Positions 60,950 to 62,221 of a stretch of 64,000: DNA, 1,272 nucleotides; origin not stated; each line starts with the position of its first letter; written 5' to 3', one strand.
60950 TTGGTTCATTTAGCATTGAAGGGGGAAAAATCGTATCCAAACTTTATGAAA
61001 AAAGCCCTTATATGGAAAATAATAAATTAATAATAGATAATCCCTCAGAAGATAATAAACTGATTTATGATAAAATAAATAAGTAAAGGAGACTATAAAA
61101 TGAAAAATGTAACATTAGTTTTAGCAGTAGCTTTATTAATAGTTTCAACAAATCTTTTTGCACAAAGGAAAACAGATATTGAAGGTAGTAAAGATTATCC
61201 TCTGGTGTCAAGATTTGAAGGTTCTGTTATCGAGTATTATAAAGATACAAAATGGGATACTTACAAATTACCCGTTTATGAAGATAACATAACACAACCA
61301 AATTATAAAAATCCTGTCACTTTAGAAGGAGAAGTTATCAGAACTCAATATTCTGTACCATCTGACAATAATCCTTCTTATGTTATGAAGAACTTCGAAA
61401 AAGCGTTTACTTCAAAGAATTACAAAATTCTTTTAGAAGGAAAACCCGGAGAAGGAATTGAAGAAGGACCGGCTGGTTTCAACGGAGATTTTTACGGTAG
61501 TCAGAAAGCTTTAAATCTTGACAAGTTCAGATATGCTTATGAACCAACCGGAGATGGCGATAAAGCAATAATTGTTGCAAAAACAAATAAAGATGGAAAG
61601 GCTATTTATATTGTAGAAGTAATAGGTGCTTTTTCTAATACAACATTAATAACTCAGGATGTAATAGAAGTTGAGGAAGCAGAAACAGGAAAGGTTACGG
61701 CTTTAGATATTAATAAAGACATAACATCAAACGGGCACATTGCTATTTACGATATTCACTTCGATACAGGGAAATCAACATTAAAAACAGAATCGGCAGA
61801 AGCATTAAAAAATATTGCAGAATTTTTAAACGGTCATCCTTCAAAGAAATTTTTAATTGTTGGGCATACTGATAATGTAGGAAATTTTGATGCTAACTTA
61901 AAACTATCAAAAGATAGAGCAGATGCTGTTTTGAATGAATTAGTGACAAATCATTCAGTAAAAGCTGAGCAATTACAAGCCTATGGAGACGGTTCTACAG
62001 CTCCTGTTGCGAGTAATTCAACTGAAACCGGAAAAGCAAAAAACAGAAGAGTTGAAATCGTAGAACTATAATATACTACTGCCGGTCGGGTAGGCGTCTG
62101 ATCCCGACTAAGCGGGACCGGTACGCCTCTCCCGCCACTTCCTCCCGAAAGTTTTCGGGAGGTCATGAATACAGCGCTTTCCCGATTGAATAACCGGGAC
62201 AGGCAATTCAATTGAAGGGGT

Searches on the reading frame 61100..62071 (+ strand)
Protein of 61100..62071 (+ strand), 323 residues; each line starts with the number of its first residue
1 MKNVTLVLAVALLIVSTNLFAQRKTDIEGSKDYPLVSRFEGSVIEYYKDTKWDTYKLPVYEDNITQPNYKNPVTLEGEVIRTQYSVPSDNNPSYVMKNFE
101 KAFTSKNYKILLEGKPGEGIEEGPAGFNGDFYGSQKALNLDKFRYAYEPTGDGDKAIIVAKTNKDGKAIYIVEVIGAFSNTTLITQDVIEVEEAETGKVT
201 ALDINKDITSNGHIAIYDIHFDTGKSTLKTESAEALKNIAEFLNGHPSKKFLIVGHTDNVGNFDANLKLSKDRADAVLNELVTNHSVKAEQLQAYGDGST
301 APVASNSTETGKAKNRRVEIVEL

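Call 9: search_protein_families(library=pfam, proteins=[window:61100-62071:+])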
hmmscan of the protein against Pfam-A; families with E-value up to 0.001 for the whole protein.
window:61100-62071:+ (323 aa): 1 family
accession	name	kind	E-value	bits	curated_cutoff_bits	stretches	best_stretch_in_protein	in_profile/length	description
PF00691.25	OmpA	-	3.1e-22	79.2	27.2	1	221-316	2-98/98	OmpA family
